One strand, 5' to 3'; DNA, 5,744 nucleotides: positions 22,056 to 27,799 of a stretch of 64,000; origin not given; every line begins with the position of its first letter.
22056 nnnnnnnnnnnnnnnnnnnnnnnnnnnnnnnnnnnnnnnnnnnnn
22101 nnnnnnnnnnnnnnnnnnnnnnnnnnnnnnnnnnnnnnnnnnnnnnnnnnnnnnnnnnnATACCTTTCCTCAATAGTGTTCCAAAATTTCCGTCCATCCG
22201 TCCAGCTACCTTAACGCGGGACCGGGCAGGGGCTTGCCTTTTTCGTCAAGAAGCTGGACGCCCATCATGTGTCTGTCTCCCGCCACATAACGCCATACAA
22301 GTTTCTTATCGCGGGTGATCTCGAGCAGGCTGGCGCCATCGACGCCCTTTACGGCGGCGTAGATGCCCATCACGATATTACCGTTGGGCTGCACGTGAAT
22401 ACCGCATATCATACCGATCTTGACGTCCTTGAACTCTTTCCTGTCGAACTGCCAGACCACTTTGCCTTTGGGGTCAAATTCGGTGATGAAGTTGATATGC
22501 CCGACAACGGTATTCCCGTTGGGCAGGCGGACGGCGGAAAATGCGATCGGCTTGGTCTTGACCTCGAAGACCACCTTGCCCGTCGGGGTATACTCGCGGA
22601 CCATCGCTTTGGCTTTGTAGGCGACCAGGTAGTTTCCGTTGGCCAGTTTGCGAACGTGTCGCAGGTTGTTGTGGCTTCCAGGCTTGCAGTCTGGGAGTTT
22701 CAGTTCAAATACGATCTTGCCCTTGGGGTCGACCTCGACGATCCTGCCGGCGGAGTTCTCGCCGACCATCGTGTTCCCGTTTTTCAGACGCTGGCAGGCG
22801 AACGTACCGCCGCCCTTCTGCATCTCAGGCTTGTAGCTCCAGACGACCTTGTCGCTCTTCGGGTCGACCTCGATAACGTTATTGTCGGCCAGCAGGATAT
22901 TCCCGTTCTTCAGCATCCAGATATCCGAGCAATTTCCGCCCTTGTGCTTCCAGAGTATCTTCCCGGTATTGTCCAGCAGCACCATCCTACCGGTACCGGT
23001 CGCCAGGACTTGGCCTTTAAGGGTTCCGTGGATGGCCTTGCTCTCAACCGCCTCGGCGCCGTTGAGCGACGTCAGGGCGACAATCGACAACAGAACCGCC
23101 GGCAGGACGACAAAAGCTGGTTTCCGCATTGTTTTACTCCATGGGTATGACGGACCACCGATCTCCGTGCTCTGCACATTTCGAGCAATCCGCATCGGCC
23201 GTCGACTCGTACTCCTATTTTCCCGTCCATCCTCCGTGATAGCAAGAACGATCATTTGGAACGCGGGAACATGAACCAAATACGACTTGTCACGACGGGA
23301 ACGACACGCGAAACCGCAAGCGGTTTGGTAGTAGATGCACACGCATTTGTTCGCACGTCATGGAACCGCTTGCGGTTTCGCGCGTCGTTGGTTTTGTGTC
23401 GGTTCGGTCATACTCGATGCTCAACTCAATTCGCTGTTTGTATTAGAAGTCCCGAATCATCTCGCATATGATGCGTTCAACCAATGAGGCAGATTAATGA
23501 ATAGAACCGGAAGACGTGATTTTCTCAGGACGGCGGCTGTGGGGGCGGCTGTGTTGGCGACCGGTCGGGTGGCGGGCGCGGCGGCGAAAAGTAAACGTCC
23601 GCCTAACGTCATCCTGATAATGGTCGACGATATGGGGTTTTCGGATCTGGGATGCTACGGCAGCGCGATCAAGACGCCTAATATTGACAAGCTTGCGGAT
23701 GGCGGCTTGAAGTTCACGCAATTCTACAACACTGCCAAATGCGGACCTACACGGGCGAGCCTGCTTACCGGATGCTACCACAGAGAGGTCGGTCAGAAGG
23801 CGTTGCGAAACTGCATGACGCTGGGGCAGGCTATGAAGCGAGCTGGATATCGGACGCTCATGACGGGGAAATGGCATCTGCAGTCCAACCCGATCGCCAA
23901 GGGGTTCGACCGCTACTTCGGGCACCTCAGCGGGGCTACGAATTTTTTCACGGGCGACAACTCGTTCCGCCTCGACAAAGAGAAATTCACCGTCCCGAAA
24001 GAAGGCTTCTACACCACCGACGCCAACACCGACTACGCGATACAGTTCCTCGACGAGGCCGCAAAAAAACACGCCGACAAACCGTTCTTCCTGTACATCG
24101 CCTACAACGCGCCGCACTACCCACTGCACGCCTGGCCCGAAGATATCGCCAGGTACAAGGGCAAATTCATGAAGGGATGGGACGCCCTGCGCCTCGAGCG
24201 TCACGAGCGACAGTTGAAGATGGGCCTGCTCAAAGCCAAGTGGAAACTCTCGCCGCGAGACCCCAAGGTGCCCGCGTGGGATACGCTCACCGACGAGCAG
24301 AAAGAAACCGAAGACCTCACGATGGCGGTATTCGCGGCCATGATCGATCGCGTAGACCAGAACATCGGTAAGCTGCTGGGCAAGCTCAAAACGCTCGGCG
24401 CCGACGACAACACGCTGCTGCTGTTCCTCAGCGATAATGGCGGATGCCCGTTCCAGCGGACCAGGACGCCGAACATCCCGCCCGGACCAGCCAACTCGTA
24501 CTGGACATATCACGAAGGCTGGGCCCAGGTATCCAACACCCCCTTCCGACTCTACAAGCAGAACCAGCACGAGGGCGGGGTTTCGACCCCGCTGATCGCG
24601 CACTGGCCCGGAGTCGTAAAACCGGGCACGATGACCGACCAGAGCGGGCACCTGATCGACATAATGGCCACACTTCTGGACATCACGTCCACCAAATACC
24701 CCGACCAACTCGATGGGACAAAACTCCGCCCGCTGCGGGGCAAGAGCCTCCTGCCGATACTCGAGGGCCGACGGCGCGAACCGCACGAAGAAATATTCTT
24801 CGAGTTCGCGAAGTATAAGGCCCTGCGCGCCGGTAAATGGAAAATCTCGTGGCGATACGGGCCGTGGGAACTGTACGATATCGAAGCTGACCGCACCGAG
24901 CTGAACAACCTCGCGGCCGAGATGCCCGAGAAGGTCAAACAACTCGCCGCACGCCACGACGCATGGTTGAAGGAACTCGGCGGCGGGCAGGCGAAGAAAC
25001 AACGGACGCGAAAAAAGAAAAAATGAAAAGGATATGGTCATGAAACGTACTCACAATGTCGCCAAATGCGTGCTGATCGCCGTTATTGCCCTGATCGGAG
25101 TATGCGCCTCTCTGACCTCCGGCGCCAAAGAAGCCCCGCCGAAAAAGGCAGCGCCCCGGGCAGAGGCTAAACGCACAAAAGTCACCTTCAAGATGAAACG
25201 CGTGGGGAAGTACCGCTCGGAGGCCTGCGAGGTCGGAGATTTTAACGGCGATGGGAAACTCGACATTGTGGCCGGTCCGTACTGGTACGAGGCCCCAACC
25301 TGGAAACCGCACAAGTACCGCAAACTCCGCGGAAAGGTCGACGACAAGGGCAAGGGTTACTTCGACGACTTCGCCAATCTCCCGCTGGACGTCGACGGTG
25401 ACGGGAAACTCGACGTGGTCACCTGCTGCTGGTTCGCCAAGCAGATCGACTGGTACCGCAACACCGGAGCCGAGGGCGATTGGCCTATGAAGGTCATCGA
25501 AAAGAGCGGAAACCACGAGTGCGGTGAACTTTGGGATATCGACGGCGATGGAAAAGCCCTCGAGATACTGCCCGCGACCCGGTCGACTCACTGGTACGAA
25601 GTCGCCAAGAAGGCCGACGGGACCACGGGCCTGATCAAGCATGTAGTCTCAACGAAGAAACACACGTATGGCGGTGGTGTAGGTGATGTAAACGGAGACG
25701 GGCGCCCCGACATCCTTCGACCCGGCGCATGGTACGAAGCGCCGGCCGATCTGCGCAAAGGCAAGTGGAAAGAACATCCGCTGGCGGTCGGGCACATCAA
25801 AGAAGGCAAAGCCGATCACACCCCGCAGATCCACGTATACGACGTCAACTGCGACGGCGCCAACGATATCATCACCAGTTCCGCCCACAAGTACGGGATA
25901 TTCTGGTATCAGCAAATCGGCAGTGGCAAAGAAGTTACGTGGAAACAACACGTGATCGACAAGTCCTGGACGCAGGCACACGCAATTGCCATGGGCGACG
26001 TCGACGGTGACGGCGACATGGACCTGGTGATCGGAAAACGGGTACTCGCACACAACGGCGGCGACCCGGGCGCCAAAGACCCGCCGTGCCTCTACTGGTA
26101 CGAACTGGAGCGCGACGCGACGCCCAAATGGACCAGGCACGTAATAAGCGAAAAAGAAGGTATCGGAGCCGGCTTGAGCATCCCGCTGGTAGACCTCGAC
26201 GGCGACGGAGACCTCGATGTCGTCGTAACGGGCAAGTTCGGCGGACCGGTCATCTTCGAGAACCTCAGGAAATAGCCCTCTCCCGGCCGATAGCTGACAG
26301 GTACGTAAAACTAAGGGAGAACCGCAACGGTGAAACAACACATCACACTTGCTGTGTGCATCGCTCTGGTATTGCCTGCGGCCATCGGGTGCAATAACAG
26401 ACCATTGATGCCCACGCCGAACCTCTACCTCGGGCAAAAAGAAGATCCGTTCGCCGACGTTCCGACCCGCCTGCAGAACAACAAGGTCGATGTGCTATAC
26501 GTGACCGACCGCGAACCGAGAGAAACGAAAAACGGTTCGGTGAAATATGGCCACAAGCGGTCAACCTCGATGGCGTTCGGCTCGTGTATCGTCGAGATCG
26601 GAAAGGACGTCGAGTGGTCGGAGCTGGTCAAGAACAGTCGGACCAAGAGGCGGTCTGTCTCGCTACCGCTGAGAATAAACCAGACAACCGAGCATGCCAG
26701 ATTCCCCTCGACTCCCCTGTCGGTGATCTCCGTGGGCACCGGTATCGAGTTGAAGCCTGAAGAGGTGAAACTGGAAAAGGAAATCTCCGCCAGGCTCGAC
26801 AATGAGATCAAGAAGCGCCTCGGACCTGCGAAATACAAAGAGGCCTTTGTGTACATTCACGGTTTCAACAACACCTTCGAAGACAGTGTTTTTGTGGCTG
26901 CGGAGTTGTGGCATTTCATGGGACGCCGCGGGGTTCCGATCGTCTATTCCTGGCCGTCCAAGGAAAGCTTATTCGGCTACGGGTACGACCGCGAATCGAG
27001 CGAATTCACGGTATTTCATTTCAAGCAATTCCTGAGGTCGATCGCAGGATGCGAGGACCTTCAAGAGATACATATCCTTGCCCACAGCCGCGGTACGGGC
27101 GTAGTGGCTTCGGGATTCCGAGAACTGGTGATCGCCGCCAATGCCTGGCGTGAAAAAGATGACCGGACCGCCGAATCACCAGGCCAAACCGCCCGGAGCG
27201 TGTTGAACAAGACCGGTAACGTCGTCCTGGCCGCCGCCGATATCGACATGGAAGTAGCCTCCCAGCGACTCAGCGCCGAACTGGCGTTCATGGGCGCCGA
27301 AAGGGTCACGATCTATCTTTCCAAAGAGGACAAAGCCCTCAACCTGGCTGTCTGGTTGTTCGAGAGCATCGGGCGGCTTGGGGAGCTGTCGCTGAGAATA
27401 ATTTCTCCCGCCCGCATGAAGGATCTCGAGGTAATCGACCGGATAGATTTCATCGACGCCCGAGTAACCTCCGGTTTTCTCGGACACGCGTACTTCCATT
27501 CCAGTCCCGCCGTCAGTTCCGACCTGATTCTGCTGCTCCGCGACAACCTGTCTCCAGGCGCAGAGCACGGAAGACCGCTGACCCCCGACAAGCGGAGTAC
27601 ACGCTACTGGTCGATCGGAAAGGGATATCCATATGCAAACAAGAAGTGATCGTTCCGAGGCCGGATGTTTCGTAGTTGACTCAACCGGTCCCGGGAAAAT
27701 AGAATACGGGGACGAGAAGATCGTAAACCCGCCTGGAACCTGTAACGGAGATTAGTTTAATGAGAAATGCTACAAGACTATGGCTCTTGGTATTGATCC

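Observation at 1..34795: Four-member paralogous family of giant secreted beta-propeller/CxxCH proteins with domain shuffling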

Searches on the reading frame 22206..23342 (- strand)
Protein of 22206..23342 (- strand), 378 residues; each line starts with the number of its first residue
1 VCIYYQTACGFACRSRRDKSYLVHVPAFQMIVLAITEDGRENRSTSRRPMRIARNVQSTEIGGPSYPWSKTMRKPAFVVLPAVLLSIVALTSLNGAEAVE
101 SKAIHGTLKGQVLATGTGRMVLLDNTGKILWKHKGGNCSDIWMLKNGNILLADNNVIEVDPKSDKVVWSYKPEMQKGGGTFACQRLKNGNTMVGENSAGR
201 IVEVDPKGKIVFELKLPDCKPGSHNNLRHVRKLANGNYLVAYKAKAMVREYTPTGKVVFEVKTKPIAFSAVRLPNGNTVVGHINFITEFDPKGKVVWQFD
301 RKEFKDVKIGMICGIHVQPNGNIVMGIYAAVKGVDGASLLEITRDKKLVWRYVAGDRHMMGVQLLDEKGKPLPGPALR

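Call 15: search_protein_families(library=pfam, proteins=[window:22206-23342:-], max_evalue=0.001)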
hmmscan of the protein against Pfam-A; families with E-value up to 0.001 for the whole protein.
window:22206-23342:- (378 aa): 4 families
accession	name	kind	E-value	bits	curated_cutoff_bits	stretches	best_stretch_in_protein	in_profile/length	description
PF22701.2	Mala_s_1-like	-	1e-17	65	27.5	1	138-325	1-192/195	Mal s 1 allergenic protein-like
PF13360.13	PQQ_2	-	1.1e-09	38.8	27.6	1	101-217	25-147/233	Outer membrane protein assembly factor BamB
PF14269.12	Arylsulfotran_2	-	3.2e-09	37.1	27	0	183-214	267-298/301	Arylsulfotransferase (ASST)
PF05935.17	Arylsulfotrans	-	7.4e-07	28.9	24.2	0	166-250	39-117/374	Arylsulfotransferase (ASST)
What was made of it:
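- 22206..23129 (-): Mala_s_1-like six-bladed propeller gene directly upstream of B (46-nt spacer; the ORF is open up to 23342). It is the probable operon partner of B. Call 15 (PF22701, E 1e-17).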

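Call 74: search_protein_families(library=ncbifam, proteins=[window:22206-23342:-], max_evalue=0.001)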
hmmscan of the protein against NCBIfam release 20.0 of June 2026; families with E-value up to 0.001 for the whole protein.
window:22206-23342:- (378 aa): 0 families

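Call 85: search_solved_structures(query=window:22206-23129:-, max_evalue=1)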
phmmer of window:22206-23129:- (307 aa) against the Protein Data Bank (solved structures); distinct sequences matched with E-value up to 1: 13.
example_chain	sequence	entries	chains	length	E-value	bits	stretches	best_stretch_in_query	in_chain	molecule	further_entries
3no2_A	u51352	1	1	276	2.9e-14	56.1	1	45-252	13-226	uncharacterized protein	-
1kv9_A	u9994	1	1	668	0.0079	18.5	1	83-194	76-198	TYPE II QUINOHEMOPROTEIN ALCOHOL DEHYDROGENASE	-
3d1k_A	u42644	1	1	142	0.051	15.9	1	116-174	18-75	Hemoglobin subunit alpha-1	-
1la6_A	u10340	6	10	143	0.051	15.9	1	115-174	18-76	Hemoglobin alpha-1 chain | PROTEIN (HEMOGLOBIN) | Hemoglobin subunit alpha-1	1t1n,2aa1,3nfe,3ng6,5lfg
4cfu_A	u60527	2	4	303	0.15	14.3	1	150-219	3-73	CYCLIN-DEPENDENT KINASE 2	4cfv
1ogu_A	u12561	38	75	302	0.2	13.9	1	150-219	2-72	CELL DIVISION PROTEIN KINASE 2 | CYCLIN-DEPENDENT KINASE 2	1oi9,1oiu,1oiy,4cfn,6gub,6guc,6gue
2iw6_A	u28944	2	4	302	0.22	13.8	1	150-218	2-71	CELL DIVISION PROTEIN KINASE 2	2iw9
6gue_A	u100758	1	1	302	0.22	13.8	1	150-218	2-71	Cyclin-dependent kinase 2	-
2iw8_A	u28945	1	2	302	0.26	13.6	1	150-216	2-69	CELL DIVISION PROTEIN KINASE 2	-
4eos_A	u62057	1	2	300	0.29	13.4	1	150-219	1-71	Cyclin-dependent kinase 2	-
4bcm_A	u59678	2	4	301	0.29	13.4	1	150-219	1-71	CYCLIN-DEPENDENT KINASE 2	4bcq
4eop_A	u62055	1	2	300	0.3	13.4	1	150-218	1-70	Cyclin-dependent kinase 2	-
4cvb_A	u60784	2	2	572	0.64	12.3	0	30-64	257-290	ALCOHOL DEHYDROGENASE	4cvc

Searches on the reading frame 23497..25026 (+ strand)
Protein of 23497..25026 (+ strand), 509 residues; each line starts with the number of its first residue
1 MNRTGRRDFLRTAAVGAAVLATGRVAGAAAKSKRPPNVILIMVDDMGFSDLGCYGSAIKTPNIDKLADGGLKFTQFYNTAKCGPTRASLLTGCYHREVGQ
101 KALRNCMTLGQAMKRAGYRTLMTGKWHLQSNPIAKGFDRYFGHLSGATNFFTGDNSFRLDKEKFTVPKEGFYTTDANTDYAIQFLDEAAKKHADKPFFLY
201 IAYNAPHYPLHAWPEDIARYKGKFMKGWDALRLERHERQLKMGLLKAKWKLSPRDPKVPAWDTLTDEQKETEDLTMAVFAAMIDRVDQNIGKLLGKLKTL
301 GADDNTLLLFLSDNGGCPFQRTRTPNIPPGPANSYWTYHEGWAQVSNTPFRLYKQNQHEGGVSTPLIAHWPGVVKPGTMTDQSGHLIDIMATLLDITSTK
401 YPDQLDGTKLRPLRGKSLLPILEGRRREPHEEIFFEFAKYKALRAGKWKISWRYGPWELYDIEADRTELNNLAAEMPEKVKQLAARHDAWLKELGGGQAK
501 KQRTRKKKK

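Call 15: search_protein_families(library=pfam, proteins=[window:23497-25026:+], max_evalue=0.001)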
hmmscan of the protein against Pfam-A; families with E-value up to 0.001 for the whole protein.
window:23497-25026:+ (509 aa): 3 families
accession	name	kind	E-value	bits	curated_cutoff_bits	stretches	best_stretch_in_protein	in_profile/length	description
PF00884.28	Sulfatase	-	1.4e-59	202.4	25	1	36-397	1-299/301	Sulfatase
PF16347.10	SGSH_C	-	1.2e-12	48.7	29.3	1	356-476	10-135/154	N-sulphoglucosamine sulphohydrolase, C-terminal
PF01663.27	Phosphodiest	-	6.8e-07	29.6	23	1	179-318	141-223/342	Type I phosphodiesterase / nucleotide pyrophosphatase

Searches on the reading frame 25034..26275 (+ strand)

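Call 15: search_protein_families(library=pfam, proteins=[window:25034-26275:+], max_evalue=0.001)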
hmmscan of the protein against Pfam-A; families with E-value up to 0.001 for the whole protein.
window:25034-26275:+ (413 aa): 3 families
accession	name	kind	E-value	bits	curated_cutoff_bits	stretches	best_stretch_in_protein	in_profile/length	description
PF13517.12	FG-GAP_3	-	6.2e-32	110.4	26.9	2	270-333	1-61/61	FG-GAP-like repeat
PF01839.29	FG-GAP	-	1.7e-20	72.9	22.1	2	67-81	7-21/37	FG-GAP repeat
PF12256.14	TcdB_toxin_midN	-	1.6e-07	31.3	24.8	0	51-97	16-64/181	Insecticide toxin TcdB middle/N-terminal region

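Call 74: search_protein_families(library=ncbifam, proteins=[window:25034-26275:+], max_evalue=0.001)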
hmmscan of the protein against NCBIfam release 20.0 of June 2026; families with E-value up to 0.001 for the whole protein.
window:25034-26275:+ (413 aa): 1 family
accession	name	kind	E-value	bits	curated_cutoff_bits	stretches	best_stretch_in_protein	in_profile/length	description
NF047539.1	XAC2610_fam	domain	0.00066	20.1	35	0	266-284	1-19/89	XAC2610-related protein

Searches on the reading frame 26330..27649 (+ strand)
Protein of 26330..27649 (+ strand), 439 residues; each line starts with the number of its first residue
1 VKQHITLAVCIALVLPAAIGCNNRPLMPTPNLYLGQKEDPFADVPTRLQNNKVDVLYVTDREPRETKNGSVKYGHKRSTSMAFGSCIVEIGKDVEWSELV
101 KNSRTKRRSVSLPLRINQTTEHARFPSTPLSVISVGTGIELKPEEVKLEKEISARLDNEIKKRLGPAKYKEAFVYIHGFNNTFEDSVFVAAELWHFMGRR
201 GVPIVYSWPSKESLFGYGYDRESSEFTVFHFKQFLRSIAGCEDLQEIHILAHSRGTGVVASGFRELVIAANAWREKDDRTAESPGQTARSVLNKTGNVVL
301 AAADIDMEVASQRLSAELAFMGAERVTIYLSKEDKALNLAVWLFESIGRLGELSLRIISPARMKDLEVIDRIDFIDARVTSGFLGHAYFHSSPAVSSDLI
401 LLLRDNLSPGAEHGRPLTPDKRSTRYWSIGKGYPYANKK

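Call 15: search_protein_families(library=pfam, proteins=[window:26330-27649:+], max_evalue=0.001)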
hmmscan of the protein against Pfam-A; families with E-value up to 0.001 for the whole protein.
window:26330-27649:+ (439 aa): 1 family
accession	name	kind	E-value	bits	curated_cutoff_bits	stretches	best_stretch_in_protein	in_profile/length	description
PF05990.18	DUF900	-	3.6e-50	171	20.5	1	156-400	5-229/232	Alpha/beta hydrolase of unknown function (DUF900)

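Call 74: search_protein_families(library=ncbifam, proteins=[window:26330-27649:+], max_evalue=0.001)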
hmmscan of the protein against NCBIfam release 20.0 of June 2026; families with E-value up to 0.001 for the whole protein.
window:26330-27649:+ (439 aa): 0 families
